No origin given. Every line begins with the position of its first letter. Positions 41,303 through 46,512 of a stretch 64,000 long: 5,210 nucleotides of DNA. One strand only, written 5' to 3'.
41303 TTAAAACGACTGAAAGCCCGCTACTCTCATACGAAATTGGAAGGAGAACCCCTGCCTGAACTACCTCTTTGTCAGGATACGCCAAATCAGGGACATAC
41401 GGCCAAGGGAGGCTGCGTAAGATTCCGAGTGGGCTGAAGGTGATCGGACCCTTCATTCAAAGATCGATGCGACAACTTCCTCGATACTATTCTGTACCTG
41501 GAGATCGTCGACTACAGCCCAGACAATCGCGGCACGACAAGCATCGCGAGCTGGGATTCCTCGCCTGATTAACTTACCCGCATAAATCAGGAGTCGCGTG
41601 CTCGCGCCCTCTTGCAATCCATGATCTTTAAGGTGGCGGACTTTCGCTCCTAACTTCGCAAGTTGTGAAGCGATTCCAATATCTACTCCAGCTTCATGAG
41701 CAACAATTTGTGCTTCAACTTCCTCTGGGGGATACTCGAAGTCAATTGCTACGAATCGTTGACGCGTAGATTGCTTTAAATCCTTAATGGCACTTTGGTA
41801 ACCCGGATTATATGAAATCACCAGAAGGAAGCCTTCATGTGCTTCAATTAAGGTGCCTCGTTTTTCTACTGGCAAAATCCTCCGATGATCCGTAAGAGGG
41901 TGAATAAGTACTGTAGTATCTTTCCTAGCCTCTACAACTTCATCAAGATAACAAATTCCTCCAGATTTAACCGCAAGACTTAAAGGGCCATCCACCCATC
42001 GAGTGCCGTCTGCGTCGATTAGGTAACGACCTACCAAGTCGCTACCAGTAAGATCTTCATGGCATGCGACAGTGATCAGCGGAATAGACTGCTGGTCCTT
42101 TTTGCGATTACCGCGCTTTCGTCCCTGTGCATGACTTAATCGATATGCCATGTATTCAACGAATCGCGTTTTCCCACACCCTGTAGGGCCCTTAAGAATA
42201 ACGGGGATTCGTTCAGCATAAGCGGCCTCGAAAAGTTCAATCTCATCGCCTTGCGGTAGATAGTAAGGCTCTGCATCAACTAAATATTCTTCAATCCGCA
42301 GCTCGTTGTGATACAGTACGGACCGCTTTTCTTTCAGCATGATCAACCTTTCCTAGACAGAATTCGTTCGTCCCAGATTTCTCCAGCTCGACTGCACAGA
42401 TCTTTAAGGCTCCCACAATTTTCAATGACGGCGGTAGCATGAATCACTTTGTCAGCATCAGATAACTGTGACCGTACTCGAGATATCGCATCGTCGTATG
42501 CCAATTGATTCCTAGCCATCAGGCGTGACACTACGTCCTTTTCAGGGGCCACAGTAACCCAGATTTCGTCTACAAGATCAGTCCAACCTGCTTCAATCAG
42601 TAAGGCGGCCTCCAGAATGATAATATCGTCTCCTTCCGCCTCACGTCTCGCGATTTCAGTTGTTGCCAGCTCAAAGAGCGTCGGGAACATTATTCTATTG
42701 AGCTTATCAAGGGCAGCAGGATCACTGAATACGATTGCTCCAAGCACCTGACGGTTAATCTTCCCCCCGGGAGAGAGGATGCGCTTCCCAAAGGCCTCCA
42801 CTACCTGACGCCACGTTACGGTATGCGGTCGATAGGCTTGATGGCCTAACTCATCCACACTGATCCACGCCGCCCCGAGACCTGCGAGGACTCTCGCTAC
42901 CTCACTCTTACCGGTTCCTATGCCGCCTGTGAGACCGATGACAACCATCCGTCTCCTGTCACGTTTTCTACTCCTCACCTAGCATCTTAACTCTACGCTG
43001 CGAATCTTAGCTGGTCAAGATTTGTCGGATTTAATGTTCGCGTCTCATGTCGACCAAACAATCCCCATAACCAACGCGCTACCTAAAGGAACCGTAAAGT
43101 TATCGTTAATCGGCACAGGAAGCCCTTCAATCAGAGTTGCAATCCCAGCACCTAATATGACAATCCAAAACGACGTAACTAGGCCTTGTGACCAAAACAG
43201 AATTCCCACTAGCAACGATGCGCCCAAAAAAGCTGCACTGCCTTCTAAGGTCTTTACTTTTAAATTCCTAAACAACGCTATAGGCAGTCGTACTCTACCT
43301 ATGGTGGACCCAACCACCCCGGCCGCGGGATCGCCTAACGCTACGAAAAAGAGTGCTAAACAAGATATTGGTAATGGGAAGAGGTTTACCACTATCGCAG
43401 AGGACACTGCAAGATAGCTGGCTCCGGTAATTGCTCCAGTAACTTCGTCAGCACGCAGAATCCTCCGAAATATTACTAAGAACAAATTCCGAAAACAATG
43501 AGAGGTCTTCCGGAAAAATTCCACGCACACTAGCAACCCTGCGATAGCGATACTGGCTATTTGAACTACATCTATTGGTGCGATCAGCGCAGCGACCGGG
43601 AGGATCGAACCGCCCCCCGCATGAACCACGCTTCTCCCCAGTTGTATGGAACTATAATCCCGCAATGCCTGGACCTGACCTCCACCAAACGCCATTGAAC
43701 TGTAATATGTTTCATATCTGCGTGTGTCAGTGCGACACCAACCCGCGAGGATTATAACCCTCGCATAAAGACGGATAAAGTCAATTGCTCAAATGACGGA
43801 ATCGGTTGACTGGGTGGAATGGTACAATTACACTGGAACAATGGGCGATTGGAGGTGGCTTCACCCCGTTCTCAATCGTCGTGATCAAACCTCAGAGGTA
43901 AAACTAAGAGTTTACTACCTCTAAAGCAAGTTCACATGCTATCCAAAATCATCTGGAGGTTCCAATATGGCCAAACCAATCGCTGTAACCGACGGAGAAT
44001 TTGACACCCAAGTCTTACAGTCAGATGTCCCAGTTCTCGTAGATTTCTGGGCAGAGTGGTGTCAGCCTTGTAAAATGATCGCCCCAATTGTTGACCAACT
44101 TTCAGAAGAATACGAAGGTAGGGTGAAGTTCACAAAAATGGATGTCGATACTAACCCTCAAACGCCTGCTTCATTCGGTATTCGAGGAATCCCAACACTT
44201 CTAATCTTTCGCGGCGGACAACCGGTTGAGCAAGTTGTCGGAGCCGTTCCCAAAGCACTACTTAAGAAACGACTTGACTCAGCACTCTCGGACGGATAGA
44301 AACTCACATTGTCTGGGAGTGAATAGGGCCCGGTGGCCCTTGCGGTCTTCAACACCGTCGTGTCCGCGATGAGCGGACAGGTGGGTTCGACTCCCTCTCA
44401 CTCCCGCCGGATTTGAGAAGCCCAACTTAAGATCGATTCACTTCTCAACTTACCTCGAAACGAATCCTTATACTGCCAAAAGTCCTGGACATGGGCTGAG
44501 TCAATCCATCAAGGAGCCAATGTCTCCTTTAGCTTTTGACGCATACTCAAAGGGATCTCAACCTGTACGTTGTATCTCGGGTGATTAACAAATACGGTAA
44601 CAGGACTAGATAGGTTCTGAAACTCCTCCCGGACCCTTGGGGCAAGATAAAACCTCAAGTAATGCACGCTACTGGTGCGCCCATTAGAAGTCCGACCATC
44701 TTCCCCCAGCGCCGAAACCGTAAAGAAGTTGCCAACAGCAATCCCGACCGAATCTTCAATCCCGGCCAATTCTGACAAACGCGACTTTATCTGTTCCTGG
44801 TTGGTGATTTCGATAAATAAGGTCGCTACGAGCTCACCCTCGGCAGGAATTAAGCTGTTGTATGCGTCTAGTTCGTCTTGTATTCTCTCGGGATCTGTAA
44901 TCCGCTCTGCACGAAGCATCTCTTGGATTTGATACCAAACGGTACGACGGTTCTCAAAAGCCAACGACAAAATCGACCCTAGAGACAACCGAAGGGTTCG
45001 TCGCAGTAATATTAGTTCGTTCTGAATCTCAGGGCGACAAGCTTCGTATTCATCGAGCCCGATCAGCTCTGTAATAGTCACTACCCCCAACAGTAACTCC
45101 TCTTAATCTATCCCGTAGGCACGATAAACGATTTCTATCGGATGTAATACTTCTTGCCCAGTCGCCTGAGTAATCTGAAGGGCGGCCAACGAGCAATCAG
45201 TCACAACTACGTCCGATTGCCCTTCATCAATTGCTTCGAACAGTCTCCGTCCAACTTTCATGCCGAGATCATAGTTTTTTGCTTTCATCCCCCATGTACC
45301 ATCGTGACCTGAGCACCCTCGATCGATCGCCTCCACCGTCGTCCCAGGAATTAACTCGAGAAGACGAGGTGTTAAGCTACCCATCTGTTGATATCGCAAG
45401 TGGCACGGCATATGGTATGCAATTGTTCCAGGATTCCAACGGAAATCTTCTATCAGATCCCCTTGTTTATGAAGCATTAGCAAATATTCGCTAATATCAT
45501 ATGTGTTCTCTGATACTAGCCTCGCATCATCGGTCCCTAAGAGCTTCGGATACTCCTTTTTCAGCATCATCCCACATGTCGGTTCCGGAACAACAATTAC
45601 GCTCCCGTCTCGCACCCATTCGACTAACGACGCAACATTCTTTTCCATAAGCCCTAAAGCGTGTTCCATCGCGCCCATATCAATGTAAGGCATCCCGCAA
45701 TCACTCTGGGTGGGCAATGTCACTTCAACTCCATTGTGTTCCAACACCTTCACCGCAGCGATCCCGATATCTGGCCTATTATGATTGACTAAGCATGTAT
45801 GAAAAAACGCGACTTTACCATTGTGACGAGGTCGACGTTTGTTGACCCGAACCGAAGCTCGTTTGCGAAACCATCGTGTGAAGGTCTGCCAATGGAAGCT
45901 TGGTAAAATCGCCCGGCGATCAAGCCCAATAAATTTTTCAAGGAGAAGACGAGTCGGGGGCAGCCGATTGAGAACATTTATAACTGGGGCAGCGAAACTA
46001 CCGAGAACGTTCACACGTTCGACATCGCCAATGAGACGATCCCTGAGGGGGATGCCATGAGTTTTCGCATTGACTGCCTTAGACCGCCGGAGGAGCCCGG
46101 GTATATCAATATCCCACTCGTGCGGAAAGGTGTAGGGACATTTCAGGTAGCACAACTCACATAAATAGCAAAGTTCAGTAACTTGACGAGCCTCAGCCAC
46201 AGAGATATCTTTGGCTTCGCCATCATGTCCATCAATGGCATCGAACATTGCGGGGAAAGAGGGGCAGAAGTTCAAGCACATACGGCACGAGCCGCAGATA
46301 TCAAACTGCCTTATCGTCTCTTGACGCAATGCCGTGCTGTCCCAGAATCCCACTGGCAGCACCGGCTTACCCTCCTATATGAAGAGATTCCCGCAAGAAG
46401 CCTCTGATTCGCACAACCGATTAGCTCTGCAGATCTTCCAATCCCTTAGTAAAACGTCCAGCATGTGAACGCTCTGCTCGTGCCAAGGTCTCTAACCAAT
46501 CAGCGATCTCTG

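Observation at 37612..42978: Translationally coupled operon coaE / CbbQ-NorQ AAA+ / CoA-pyrophosphatase Nudix / 1080-aa VWA protein, with no recognisable client gene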

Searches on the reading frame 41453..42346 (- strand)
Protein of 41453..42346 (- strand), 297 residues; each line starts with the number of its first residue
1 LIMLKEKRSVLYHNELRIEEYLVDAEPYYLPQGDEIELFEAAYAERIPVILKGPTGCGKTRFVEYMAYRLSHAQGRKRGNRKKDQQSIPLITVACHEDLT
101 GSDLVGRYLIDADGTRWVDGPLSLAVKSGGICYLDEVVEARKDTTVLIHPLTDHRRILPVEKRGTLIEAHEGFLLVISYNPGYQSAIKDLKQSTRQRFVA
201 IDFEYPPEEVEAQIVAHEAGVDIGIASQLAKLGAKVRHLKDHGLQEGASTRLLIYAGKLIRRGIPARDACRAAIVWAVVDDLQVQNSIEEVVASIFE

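Call 3: search_protein_families(library=pfam, proteins=[window:41453-42346:-], max_evalue=0.01)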
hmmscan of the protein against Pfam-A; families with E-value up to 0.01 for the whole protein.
window:41453-42346:- (297 aa): 4 families
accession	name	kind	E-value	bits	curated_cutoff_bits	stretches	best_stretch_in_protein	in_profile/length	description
PF08406.16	CbbQ_C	-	5.4e-29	100.7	20.6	1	211-294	1-84/85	CbbQ/NirQ/NorQ C-terminal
PF07728.20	AAA_5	-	1.9e-27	96.4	22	1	48-198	1-139/139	AAA domain (dynein-related subfamily)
PF01078.27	Mg_chelatase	-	0.00062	19.7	20.3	0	40-195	16-172/207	Magnesium chelatase, subunit ChlI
PF00158.32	Sigma54_activat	-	0.00079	19.6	20.2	1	37-145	13-110/168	Sigma-54 interaction domain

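Call 4: search_protein_families(library=ncbifam, proteins=[window:41453-42346:-], max_evalue=0.01)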
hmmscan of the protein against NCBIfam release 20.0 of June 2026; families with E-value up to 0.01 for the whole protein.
window:41453-42346:- (297 aa): 2 families
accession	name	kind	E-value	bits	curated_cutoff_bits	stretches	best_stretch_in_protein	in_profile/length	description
TIGR02640.1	gas_vesic_GvpN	equivalog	1.5e-11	44.3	266.8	1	47-254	22-230/262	gas vesicle protein GvpN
NF047784.1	MadB_ATPase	equivalog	0.0048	16.1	475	0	187-239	190-243/298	MadB family AAA-type ATPase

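Call 16: search_solved_structures(query=window:41453-42346:-, max_evalue=0.001)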
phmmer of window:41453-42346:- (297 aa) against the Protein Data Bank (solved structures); distinct sequences matched with E-value up to 0.001: 9.
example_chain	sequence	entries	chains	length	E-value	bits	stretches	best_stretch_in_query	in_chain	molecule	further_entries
5c3c_A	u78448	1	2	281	5.1e-106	357.7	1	18-296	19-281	CbbQ/NirQ/NorQ domain protein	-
6l1q_C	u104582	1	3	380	4.1e-101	341.6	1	18-294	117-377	CbbQ protein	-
9qh4_A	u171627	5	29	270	4.9e-88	298.7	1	23-296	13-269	Protein NorQ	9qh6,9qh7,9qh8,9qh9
9qhd_A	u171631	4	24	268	1.1e-84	287.8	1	26-296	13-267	Nitric oxide reductase NorQ protein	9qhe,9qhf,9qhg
6i27_A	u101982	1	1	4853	5e-35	124.8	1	36-217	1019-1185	Midasin,Midasin,Midasin,Midasin,Midasin,Midasin,Midasin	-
6i26_A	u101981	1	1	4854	5e-35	124.8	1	36-217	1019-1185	Midasin,Midasin,Midasin,Midasin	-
6hyp_A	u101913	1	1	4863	5.1e-35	124.8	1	36-217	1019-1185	Midasin,Midasin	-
5jcs_s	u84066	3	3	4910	5.4e-35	124.7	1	36-217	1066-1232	Midasin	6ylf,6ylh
6or5_A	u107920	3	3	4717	5.3e-32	114.9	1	32-218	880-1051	Midasin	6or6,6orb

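Call 76: search_solved_structures(query=window:41453-42346:-, max_evalue=1e-50, show_alignments=4)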
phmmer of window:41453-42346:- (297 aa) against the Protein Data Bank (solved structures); distinct sequences matched with E-value up to 1e-50: 4.
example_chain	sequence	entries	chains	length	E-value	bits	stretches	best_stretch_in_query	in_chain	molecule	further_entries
5c3c_A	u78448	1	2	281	5.1e-106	357.7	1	18-296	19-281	CbbQ/NirQ/NorQ domain protein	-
6l1q_C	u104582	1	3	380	4.1e-101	341.6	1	18-294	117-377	CbbQ protein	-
9qh4_A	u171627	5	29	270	4.9e-88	298.7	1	23-296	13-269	Protein NorQ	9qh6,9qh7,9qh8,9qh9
9qhd_A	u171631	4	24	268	1.1e-84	287.8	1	26-296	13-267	Nitric oxide reductase NorQ protein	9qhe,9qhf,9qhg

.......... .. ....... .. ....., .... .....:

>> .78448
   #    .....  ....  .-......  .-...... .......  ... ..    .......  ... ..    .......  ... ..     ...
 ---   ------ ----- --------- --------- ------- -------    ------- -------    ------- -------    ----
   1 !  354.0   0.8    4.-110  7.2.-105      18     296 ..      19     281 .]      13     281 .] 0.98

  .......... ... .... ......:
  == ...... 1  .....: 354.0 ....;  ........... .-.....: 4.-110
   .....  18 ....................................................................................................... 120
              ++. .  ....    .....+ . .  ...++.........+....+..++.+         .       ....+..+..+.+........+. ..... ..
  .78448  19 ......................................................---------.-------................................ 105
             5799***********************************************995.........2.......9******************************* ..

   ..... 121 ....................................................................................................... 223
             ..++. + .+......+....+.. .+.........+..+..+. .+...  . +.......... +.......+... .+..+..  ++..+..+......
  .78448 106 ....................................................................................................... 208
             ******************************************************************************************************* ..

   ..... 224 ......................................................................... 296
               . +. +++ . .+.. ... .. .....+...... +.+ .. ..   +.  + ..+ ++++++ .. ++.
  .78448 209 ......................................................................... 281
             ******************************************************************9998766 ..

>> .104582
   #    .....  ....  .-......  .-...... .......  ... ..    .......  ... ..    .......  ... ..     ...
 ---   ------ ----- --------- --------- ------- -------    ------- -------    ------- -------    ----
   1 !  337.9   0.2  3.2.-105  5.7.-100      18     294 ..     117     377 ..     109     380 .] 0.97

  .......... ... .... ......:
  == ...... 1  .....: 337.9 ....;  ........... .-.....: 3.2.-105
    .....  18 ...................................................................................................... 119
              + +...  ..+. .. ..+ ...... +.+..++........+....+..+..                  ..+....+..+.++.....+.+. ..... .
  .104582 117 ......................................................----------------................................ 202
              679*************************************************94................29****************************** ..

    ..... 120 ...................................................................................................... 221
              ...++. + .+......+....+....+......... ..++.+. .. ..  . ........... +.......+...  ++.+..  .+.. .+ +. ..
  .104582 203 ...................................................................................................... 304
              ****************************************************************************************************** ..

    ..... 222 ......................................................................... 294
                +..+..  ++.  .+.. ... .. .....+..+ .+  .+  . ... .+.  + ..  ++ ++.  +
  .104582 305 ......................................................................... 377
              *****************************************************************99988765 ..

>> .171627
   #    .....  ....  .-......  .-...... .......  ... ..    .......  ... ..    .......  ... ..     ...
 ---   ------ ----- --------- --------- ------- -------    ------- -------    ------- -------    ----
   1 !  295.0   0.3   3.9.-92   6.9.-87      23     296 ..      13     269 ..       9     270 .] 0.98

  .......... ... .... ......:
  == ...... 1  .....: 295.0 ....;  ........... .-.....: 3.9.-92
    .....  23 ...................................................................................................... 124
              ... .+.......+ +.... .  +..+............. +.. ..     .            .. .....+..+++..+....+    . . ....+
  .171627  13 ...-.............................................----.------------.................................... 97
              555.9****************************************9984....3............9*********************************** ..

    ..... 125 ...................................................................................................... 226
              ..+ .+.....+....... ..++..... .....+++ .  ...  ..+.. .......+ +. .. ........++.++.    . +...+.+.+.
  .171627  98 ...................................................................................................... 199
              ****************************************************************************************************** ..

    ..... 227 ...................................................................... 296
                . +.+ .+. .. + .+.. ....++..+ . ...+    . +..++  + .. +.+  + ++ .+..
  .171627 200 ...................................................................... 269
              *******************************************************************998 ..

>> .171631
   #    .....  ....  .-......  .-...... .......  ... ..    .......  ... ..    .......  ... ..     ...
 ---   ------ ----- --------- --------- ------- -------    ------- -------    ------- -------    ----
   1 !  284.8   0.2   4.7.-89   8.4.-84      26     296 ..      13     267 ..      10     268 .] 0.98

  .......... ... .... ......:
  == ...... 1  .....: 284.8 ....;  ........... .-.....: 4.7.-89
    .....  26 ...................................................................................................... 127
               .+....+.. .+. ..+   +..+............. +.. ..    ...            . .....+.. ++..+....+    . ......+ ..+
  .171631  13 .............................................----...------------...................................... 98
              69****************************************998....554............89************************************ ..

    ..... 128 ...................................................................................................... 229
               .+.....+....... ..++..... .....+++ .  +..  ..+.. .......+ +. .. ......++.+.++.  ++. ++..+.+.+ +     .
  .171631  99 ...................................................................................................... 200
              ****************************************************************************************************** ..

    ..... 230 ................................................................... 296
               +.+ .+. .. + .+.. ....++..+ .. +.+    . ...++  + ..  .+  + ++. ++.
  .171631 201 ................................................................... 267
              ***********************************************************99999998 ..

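Call 94: search_protein_families(library=padloc, proteins=[window:41453-42346:-], max_evalue=0.01)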
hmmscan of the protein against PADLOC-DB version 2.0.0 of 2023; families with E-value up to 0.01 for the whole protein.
window:41453-42346:- (297 aa): 3 families
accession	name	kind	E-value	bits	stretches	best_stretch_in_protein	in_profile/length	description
PDLC01993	RtcR--CARF_AAA_HTH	-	0.00094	15.7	1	41-175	199-322/523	-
PDLC04140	mad8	-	0.0011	16.5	1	45-88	26-58/314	mads_8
PDLC01055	HerA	-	0.0087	12.9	0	199-242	78-121/532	Type III coevolved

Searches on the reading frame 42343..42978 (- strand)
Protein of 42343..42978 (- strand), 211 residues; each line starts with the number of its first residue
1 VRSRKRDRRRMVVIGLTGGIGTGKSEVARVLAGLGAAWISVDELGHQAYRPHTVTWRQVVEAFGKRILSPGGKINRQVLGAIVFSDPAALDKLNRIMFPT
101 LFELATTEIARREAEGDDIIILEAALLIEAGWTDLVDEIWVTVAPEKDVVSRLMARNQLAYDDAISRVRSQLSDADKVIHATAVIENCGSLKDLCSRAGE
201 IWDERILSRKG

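Call 3: search_protein_families(library=pfam, proteins=[window:42343-42978:-], max_evalue=0.01)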
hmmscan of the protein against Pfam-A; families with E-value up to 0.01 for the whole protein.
window:42343-42978:- (211 aa): 3 families
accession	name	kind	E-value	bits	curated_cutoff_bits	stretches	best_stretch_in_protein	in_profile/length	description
PF01121.26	CoaE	-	1.5e-43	149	27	1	13-193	2-180/180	Dephospho-CoA kinase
PF13521.12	AAA_28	-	0.0048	17.6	27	1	14-63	2-50/164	AAA domain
PF13238.12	AAA_18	-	0.0076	17.2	29.4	0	14-35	1-22/128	AAA domain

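Call 4: search_protein_families(library=ncbifam, proteins=[window:42343-42978:-], max_evalue=0.01)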
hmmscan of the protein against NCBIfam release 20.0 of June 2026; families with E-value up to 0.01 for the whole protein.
window:42343-42978:- (211 aa): 4 families
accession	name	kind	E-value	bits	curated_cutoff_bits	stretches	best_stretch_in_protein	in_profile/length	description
NF002879.0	PRK03333.1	equivalog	3e-40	138.5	215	1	11-207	1-195/395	dephospho-CoA kinase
TIGR00152.1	TIGR00152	equivalog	6.4e-38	130.5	65.55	1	13-195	1-183/188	dephospho-CoA kinase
NF006743.0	PRK09270.1-2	equivalog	0.00027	20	227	0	132-177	148-195/217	nucleoside/nucleotide kinase family protein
NF004018.0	PRK05480.1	equivalog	0.00029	20.4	180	0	9-31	4-26/210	uridine kinase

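Call 94: search_protein_families(library=padloc, proteins=[window:42343-42978:-], max_evalue=0.01)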
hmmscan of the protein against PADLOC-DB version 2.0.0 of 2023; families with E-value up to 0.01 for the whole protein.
window:42343-42978:- (211 aa): 1 family
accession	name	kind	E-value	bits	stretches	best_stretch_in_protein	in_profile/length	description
PDLC02373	dCTPase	-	0.0092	12.9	1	5-59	148-192/630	-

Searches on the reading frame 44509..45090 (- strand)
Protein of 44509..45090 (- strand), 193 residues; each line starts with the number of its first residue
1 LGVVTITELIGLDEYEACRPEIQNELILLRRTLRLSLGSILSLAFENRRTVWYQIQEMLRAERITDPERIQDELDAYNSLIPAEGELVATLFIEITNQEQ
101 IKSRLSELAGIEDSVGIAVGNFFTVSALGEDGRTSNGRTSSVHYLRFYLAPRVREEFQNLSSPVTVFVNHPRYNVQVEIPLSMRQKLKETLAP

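Call 26: search_protein_families(library=pfam, proteins=[window:44509-45090:-], max_evalue=0.00001)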
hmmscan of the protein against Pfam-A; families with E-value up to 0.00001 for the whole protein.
window:44509-45090:- (193 aa): 1 family
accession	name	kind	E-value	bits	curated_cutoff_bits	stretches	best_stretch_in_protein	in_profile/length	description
PF12007.14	DUF3501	-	4.9e-61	206.5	25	1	4-191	2-187/187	Protein of unknown function (DUF3501)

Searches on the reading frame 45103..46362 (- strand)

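Call 26: search_protein_families(library=pfam, proteins=[window:45103-46362:-], max_evalue=0.00001)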
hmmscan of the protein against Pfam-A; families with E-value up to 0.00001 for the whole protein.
window:45103-46362:- (419 aa): 1 family
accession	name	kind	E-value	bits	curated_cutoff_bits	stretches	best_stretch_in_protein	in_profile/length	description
PF02754.22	CCG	-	3.9e-19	69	20.6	1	184-268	1-85/85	Cysteine-rich domain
